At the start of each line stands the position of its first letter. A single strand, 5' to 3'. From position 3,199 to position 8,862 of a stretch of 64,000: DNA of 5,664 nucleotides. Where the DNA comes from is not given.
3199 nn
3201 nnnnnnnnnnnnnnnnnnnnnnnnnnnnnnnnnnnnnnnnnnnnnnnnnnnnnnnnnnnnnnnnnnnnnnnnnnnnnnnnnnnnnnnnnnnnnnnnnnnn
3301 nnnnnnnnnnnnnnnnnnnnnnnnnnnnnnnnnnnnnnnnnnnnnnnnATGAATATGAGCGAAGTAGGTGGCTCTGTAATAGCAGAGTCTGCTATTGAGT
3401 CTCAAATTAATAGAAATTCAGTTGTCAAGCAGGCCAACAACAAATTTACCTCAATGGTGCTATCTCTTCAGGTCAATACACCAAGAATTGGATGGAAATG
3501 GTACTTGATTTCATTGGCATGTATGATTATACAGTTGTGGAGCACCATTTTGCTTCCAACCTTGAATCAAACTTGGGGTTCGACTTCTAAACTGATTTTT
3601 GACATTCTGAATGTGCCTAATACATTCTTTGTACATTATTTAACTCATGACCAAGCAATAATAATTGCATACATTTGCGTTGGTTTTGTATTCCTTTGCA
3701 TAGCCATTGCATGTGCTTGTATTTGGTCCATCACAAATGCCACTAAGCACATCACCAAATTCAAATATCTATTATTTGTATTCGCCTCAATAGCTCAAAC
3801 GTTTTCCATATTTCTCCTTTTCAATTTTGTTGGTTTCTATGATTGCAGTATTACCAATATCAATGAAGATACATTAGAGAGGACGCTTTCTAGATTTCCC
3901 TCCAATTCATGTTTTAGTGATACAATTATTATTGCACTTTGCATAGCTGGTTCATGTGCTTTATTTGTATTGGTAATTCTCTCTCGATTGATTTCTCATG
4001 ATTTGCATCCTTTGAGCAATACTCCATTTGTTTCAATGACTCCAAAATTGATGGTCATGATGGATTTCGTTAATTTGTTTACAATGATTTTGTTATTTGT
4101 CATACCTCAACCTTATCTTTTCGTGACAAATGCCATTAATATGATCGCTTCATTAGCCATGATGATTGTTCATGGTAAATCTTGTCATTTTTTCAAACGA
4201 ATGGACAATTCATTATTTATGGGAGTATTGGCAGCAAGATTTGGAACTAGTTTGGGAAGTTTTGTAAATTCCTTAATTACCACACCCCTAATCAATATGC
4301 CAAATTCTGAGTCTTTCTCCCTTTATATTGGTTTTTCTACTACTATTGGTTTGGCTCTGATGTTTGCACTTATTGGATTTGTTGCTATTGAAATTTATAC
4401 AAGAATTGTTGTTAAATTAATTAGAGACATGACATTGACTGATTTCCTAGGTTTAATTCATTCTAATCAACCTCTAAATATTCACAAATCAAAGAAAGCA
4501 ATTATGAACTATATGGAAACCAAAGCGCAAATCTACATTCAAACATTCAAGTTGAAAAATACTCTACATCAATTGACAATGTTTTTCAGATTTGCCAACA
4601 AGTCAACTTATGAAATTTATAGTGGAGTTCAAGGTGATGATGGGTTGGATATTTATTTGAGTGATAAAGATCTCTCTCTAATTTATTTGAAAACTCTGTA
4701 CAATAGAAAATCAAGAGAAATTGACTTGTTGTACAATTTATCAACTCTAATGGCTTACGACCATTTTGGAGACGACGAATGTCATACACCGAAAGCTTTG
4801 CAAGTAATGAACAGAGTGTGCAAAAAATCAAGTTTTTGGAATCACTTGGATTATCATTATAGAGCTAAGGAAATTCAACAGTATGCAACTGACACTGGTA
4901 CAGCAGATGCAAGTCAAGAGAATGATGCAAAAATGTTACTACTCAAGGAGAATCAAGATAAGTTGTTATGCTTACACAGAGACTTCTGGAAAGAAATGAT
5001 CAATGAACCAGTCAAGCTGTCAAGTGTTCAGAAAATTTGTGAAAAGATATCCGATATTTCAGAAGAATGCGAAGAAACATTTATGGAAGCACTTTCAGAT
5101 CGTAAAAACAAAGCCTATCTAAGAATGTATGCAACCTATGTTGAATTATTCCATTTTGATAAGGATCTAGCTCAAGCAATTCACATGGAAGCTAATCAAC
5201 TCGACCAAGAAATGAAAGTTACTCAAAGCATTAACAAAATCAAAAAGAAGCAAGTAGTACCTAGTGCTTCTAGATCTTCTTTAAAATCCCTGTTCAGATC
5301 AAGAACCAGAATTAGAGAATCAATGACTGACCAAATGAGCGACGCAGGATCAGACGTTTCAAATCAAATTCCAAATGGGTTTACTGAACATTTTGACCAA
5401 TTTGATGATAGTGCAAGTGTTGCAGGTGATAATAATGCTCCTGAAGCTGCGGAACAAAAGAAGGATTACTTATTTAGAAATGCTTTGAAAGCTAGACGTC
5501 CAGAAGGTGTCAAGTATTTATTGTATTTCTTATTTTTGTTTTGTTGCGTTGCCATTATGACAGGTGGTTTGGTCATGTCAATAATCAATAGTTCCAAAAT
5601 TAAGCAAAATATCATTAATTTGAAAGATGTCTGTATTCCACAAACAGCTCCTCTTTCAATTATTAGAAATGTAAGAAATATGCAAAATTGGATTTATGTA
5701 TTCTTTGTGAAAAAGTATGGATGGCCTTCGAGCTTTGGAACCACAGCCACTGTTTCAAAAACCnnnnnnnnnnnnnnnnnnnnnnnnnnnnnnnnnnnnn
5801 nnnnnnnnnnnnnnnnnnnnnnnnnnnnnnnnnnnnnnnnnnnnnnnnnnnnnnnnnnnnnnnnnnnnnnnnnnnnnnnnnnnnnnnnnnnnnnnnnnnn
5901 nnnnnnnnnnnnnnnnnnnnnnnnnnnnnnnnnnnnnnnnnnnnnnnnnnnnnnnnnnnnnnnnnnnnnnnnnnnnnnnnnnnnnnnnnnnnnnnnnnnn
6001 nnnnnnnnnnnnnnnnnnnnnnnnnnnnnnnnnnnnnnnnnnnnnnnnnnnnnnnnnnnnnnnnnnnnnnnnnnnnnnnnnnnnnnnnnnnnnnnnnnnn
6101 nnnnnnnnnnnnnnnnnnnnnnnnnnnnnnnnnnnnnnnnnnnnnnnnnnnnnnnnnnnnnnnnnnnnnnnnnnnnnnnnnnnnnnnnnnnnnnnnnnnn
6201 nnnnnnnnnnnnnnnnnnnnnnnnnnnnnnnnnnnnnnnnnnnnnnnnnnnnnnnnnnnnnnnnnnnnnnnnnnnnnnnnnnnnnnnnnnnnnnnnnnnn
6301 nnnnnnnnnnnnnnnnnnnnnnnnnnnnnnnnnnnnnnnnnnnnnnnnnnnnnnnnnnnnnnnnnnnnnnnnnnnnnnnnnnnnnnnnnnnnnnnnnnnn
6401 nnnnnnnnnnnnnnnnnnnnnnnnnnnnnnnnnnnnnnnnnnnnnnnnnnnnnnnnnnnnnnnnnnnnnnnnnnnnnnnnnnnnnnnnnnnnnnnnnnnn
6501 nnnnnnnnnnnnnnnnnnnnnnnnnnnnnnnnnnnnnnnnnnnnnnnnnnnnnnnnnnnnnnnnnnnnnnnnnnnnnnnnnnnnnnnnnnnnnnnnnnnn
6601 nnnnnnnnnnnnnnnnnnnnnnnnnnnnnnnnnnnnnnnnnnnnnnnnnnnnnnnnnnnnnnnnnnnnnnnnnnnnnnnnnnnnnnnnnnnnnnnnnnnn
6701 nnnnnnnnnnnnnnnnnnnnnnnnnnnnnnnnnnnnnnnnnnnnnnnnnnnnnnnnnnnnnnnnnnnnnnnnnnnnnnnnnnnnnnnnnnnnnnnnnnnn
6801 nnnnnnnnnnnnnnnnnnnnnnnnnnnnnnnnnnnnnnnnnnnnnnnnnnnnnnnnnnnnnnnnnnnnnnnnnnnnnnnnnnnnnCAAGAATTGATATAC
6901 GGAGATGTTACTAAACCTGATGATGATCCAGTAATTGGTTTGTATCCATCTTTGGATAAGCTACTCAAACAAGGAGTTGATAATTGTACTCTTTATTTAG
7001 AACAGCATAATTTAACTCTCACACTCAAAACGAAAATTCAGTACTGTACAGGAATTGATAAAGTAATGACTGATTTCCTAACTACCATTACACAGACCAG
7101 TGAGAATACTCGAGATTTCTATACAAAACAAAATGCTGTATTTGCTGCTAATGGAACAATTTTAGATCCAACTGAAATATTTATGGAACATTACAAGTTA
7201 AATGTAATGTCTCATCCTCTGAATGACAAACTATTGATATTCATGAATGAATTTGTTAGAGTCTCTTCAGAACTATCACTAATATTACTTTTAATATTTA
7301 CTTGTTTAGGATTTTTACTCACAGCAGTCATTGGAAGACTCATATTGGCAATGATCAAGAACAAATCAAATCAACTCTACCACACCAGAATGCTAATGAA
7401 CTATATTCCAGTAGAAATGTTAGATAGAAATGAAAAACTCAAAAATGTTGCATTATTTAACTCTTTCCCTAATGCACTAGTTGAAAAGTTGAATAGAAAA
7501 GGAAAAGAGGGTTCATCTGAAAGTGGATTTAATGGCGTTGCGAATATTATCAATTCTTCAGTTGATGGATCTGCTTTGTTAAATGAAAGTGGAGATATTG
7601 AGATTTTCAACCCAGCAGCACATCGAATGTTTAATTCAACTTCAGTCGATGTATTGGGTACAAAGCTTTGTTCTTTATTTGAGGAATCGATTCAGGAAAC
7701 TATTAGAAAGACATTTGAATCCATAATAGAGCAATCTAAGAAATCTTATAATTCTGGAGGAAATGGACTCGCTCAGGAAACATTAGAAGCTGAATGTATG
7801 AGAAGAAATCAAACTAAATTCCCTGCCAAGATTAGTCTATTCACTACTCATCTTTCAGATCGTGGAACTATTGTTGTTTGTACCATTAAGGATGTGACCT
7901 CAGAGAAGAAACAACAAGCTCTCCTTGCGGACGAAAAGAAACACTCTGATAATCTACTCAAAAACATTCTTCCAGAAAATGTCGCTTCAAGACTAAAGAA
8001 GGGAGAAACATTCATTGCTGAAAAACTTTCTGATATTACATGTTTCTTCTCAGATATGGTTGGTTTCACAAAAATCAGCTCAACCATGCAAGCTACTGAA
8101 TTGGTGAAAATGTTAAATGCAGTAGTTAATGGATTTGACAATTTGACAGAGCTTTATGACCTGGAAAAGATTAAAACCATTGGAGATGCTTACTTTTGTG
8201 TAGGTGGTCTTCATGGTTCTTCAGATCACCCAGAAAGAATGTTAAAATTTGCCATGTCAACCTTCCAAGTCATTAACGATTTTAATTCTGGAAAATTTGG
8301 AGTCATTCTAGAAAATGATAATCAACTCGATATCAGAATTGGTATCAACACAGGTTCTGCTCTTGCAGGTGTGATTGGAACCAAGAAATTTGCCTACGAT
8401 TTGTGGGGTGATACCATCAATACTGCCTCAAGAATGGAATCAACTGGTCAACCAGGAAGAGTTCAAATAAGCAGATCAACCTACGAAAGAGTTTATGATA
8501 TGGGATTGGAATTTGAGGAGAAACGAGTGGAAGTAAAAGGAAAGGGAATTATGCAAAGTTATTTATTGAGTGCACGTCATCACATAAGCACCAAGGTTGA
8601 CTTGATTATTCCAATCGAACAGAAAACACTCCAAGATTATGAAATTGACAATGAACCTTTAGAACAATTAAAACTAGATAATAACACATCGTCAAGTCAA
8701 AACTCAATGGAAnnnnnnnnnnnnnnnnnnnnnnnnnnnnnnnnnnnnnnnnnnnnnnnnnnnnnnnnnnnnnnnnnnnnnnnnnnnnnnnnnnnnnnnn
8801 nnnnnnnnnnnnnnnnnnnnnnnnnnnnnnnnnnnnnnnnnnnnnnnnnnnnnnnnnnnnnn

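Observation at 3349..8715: Giant polytopic cyclase with adenylyl-type specificity residues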

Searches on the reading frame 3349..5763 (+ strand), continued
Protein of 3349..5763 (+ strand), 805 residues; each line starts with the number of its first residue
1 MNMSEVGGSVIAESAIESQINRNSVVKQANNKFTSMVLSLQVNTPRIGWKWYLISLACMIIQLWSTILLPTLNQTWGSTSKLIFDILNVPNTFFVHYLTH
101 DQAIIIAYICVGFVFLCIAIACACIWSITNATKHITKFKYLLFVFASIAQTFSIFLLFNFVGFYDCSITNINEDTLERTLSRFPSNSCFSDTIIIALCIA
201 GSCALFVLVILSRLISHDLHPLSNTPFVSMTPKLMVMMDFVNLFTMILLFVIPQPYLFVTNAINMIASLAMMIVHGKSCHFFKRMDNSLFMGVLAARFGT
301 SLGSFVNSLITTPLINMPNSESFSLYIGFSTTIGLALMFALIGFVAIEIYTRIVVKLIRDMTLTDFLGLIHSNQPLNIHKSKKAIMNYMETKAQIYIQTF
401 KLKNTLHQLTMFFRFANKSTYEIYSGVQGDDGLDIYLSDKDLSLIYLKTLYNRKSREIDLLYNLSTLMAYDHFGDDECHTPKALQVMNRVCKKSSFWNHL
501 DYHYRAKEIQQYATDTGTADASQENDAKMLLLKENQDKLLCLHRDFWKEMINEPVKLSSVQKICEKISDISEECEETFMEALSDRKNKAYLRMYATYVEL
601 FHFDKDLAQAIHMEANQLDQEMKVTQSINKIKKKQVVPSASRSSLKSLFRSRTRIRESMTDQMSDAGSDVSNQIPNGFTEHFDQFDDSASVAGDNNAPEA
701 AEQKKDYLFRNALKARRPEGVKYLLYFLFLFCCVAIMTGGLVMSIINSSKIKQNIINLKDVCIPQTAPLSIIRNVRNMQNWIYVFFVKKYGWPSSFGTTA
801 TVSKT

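Call 80: fold_search(model_id=the predicted structure, library=pdb)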
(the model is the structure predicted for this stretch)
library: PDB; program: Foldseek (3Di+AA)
matches with E <= 10: 227; with E <= 0.001: 0
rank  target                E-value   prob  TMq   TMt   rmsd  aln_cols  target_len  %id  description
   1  7dkh_I                1.0e-01  0.41  0.12  0.11  29.6       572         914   13  Crystal structure of the Ctr9/Paf1/Cdc73/Rtf1 quaternary complex (released 2021-11-24)
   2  7dbg_C                1.2e-01  0.21  0.12  0.10  26.9       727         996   10  Yeast CRM1e (apo) in complex with Ran-RanBP1 (released 2021-09-29)
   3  7dkh_A                1.6e-01  0.35  0.12  0.11  27.2       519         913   14  Crystal structure of the Ctr9/Paf1/Cdc73/Rtf1 quaternary complex (released 2021-11-24)
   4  8urj_A                1.6e-01  0.20  0.12  0.10  28.5       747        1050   11  Cryo-EM structure of the HIV-1 nuclear export complex (released 2025-04-30)
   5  4gpt_C                2.1e-01  0.20  0.12  0.10  26.3       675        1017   11  Crystal structure of KPT251 in complex with CRM1-Ran-RanBP1 (released 2012-09-05)
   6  8qyz_F                2.4e-01  0.16  0.12  0.10  27.9       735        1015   11  Crystal structure of hiNES2 in complex with Xpo1 and RanGTP (released 2024-11-06)
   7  6gmh_Q                2.6e-01  0.16  0.10  0.10  30.4       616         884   11  Structure of activated transcription complex Pol II-DSIF-PAF-SPT6 (released 2018-08-22)
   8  7qdz_B                2.9e-01  0.20  0.11  0.09  27.7       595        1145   10  80S-bound human SKI complex in the closed state (released 2022-02-09)
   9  6m60_C                3.0e-01  0.18  0.13  0.11  25.2       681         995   10  Plumbagin in complex with CRM1#-Ran-RanBP1 (released 2021-06-09)
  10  9vm1_C                3.2e-01  0.15  0.12  0.10  25.2       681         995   12  MVM NS2 mutant Nm42 in complex with CRM1-Ran-RanBP1 (released 2025-08-06)
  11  8qyz_C                3.2e-01  0.14  0.12  0.10  28.0       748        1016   10  Crystal structure of hiNES2 in complex with Xpo1 and RanGTP (released 2024-11-06)
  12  4haz_C                3.3e-01  0.18  0.13  0.11  26.4       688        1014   10  Crystal structure of CRM1 inhibitor Leptomycin B in complex with CRM1(R543S,K548E,K579Q)-Ran-RanBP1 (released 2013-01-09)
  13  8hq3_C                3.4e-01  0.16  0.12  0.10  24.5       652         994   12  KL1 in complex with CRM1-Ran-RanBP1 (released 2023-10-25)
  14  4hau_C                4.0e-01  0.15  0.13  0.11  26.4       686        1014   11  Crystal structure of CRM1 inhibitor Ratjadone A in complex with CRM1-Ran-RanBP1 (released 2013-01-09)
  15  8huf_C                4.2e-01  0.13  0.11  0.10  26.1       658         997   10  B28 in complex with CRM1-Ran-RanBP1 (released 2023-12-27)
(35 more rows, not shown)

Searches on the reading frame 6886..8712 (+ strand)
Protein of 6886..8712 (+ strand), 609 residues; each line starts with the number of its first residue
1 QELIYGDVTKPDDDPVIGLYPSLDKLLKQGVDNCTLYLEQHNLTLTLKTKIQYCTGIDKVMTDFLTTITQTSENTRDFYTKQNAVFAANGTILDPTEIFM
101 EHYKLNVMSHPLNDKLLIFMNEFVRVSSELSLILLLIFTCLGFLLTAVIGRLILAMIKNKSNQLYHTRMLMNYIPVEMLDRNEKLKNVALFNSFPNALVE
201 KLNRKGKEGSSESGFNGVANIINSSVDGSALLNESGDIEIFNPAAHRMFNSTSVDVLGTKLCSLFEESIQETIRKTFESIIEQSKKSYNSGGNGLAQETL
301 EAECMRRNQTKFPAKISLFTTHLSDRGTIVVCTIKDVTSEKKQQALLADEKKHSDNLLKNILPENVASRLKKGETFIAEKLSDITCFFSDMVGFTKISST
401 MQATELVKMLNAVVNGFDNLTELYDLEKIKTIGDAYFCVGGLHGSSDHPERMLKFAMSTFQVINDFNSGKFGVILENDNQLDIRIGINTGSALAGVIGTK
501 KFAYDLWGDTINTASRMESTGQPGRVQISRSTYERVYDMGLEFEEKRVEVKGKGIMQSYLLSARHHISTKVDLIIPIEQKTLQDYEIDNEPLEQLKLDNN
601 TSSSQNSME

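Call 24: find_homologous_proteins(query=window:6886-8712:+, max_evalue=0.00001)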
Query window:6886-8712:+ (609 aa): 3715 proteins with E <= 0.00001 among 8000 candidates; the best 120 are listed.
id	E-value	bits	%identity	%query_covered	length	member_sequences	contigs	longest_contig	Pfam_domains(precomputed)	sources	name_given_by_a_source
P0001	0.0e+0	1345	100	100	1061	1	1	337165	PF13426.14,PF00211.26,PF00989.32,PF25474.2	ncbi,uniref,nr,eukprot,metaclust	ncbi:predicted protein [Naegleria gruberi]|uniref:Predicted protein n=1 Tax=Naegleria gruberi TaxID=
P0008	3.5e-167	576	55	83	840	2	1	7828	PF13426.14,PF00211.26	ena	-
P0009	1.5e-129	452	45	94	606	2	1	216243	PF13426.14,PF00211.26,PF00989.32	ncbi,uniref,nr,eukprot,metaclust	ncbi:predicted protein [Naegleria gruberi]|uniref:Predicted protein n=1 Tax=Naegleria gruberi TaxID=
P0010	2.4e-121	424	49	69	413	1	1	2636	PF13426.14,PF00211.26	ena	-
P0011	8.9e-119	416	41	93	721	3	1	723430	PF13426.14,PF00211.26,PF00989.32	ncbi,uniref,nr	ncbi:hypothetical protein FDP41_003059 [Naegleria fowleri]|uniref:Guanylate cyclase domain-containin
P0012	1.1e-115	406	56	55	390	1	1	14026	PF13426.14,PF00211.26,PF00989.32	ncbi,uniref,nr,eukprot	ncbi:predicted protein [Naegleria gruberi]|uniref:Predicted protein n=1 Tax=Naegleria gruberi TaxID=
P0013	3.3e-113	398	55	57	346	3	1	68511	PF13426.14,PF00989.32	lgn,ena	-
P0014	4.1e-102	361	47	67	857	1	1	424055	PF13426.14,PF00211.26,PF00989.32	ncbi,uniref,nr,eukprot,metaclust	ncbi:predicted protein [Naegleria gruberi]|uniref:Predicted protein n=1 Tax=Naegleria gruberi TaxID=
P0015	1.7e-89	319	42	72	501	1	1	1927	PF13426.14,PF00211.26,PF00989.32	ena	-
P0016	8.0e-84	301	43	64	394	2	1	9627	PF13426.14,PF13188.14,PF08448.17,PF00211.26,PF00989.32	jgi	jgi:PAS domain S-box-containing protein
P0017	2.5e-83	299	40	70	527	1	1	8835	PF13426.14,PF08448.17,PF00211.26,PF00989.32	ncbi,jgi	jgi:PAS domain S-box-containing protein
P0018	2.6e-83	299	39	77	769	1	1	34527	PF13426.14,PF13188.14,PF00211.26,PF00989.32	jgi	jgi:guanylate cyclase 2F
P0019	1.3e-82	297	41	70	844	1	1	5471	PF13426.14,PF00211.26,PF00989.32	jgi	jgi:PAS domain S-box-containing protein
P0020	1.5e-82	296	42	65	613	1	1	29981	PF13426.14,PF13188.14,PF08448.17,PF00211.26,PF00989.32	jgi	jgi:PAS domain S-box-containing protein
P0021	2.6e-77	279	41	65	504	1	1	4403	PF13426.14,PF00211.26,PF00989.32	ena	-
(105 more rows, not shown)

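Call 34: find_encoding_contigs(protein=P0008, flank=6000, max_places=3)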
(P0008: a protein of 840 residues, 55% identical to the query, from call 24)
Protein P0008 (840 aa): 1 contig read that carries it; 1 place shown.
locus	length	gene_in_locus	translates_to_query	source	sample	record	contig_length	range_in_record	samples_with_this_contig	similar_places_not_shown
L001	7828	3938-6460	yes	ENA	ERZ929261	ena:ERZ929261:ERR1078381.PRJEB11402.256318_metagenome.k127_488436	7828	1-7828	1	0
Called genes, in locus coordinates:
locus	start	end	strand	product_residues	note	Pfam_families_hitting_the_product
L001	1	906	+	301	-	?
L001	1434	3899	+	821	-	PF25474:TPR_TmcB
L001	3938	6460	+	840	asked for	PF13426:PAS_9, PF00211:Guanylate_cyc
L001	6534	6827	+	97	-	PF00211:Guanylate_cyc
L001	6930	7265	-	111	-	-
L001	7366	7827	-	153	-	?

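Call 62: predict_structure(alignment_id=A3)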
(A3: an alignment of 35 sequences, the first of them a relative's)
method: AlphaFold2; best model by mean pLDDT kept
length: 840 residues; sequences in the alignment: 35
mean_pLDDT: 78.4   pTM: 0.55
mean pLDDT of the five models: 78.4, 78.2, 75.9, 75.5, 75.1
residues with pLDDT >= 90: 124; 70-90: 526; 50-70: 156; < 50: 34
segments of 3 or more residues with pLDDT < 50: 44-47, 211-213, 300-302, 540-547, 828-834, 836-840
pLDDT, mean of each block of 10 residues (from residue 1): 85 86 89 81 51 75 93 87 84 85 75 76 87 89 86 87 87 83 76 78 71 50 68 86 87 84 87 91 85 62 54 64 89 94 87 87 90 92 90 94 92 85 76 87 90 89 79 91 89 81 80 81 74 58 47 71 87 86 82 86 83 82 61 81 85 79 86 71 56 54 61 59 70 77 82 83 66 67 79 87 77 78 55 42
secondary structure, 60 per line:
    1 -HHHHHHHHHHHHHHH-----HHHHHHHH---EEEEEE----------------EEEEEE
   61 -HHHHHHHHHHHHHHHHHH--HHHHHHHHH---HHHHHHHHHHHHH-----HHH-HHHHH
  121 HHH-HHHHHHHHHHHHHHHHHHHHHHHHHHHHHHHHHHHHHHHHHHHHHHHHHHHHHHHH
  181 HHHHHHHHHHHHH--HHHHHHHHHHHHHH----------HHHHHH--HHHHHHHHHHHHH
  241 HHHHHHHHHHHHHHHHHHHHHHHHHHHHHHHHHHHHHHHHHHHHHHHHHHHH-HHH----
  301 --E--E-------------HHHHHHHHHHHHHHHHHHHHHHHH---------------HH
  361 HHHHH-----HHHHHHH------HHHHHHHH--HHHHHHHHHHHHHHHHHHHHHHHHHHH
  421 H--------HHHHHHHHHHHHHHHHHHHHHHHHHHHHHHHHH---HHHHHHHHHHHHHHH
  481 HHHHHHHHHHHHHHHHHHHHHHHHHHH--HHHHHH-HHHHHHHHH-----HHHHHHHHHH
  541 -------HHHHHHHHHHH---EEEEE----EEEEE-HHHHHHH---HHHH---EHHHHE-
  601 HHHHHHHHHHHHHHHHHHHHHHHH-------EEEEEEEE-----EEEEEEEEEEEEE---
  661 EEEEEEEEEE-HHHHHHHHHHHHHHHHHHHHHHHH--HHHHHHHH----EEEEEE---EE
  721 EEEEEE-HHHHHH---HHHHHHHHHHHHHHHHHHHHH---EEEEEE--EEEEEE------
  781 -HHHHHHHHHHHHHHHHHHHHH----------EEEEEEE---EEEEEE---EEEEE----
elements in order (helices of 4 or more, strands of 3 or more residues): H2-16 H22-29 E33-38 E55-60 H62-79 H82-90 H94-106 H116-123 H125-193 H196-209 H220-225 H228-292 H320-343 H359-365 H371-377 H384-391 H394-421 H430-462 H466-507 H510-515 H517-525 H531-540 H548-558 E562-566 E571-575 H577-583 H587-590 H595-598 H601-624 E632-639 E645-657 E661-670 H672-695 H698-705 E710-715 E719-726 H728-733 H737-757 E761-766 E769-774 H782-802 E813-819 E823-828 E832-836

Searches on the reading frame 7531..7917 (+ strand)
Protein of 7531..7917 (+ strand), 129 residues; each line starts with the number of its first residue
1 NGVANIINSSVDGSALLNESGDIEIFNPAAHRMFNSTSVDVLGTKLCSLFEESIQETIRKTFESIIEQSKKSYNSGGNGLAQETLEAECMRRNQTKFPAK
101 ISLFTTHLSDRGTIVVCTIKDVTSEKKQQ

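Call 79: search_solved_structures(query=window:7531-7917:+, max_evalue=0.01, show_alignments=2)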
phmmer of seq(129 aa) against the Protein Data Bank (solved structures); distinct sequences matched with E-value up to 0.01: 0.
